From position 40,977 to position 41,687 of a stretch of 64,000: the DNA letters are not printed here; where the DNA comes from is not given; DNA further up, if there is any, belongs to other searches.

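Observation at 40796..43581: Unannotated pair of double-glycine-leader peptides with a C39-ABC exporter and a miniature accessory protein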

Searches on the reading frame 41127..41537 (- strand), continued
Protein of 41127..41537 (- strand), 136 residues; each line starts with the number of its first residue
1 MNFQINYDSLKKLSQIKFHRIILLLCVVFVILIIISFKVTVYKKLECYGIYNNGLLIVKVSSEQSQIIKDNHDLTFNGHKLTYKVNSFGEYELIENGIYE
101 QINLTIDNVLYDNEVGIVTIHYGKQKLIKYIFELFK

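Call 58: predict_structure(alignment_id=A2)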
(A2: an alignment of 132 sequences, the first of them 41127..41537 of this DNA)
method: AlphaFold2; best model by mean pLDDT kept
length: 136 residues; sequences in the alignment: 132
mean_pLDDT: 89.9   pTM: 0.67
mean pLDDT of the five models: 89.9, 89.1, 86.5, 86.3, 85.7
residues with pLDDT >= 90: 102; 70-90: 29; 50-70: 5; < 50: 0
segments of 3 or more residues with pLDDT < 50: none
pLDDT, mean of each block of 10 residues (from residue 1): 70 80 96 94 94 94 90 93 92 89 91 94 92 91
secondary structure, 60 per line:
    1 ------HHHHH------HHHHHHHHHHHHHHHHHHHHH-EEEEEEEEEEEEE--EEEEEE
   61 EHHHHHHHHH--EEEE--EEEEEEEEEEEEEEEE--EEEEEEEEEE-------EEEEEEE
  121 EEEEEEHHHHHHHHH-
elements in order: H7-11 H18-38 E40-52 E55-61 H62-70 E73-76 E79-94 E97-106 E114-126 H127-135

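Call 60: fold_search(model_id=the predicted structure, library=pdb)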
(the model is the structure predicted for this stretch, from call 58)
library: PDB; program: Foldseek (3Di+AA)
matches with E <= 10: 850; with E <= 0.001: 0
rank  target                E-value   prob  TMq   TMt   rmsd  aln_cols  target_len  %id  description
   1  8zis_D                7.0e-02  0.99  0.37  0.11   4.4       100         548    9  HerA Hexamer (released 2025-03-12)
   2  8zis_C                9.7e-02  0.97  0.37  0.11   4.7       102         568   10  HerA Hexamer (released 2025-03-12)
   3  9qgy_G                1.7e-01  0.90  0.33  0.16   4.8        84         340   13  Structure of the YbjP lipoprotein bound to the MacAB-TolC tripartite efflux pump (released 2026-03-25)
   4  1gw6                  2.0e-01  0.57  0.25  0.08   7.2        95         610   15  STRUCTURE OF LEUKOTRIENE A4 HYDROLASE D375N MUTANT (released 2003-03-06)
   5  5xu0_B                2.1e-01  0.97  0.40  0.25   3.8        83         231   12  Structure of the membrane fusion protein Spr0693 from Streptococcus pneumoniae R6 (released 2018-01-24)
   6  5nik_D                2.2e-01  0.93  0.35  0.17   4.5        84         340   14  Structure of the MacAB-TolC ABC-type tripartite multidrug efflux pump (released 2017-05-24)
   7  2f1m_A                2.2e-01  0.91  0.32  0.21   4.0        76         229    8  Conformational flexibility in the multidrug efflux system protein AcrA (released 2006-03-21)
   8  3h94_A                2.3e-01  0.80  0.31  0.17   5.4        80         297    8  Crystal structure of the membrane fusion protein CusB from Escherichia coli (released 2009-08-18)
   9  5nia                  2.6e-01  0.63  0.27  0.08   7.4        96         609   11  Crystal structure of human LTA4H mutant D375N in open conformation (crystal form I) (released 2017-08-23)
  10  5cka                  2.7e-01  0.38  0.26  0.31   7.3        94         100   17  Human beta-2 microglobulin double mutant W60G-N83V (released 2016-05-18)
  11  3mzt_A                2.8e-01  0.47  0.27  0.33   7.3        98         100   16  Protein-induced photophysical changes to the amyloid indicator dye, thioflavin T (released 2010-09-08)
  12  5xu0_C                3.2e-01  0.93  0.36  0.24   4.2        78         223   13  Structure of the membrane fusion protein Spr0693 from Streptococcus pneumoniae R6 (released 2018-01-24)
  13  2e8y_A                3.3e-01  0.75  0.31  0.08   5.1        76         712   14  Crystal structure of pullulanase type I from Bacillus subtilis str. 168 (released 2008-02-19)
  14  3ciq_A                3.3e-01  0.33  0.25  0.31   9.1        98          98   15  A regulatable switch mediates self-association in an immunoglobulin fold (released 2008-09-02)
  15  3fui                  3.5e-01  0.28  0.21  0.07   9.5        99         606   13  Leukotriene A4 hydrolase in complex with N-benzyl-4-[(2R)-pyrrolidin-2-ylmethoxy]aniline (released 2009-07-28)
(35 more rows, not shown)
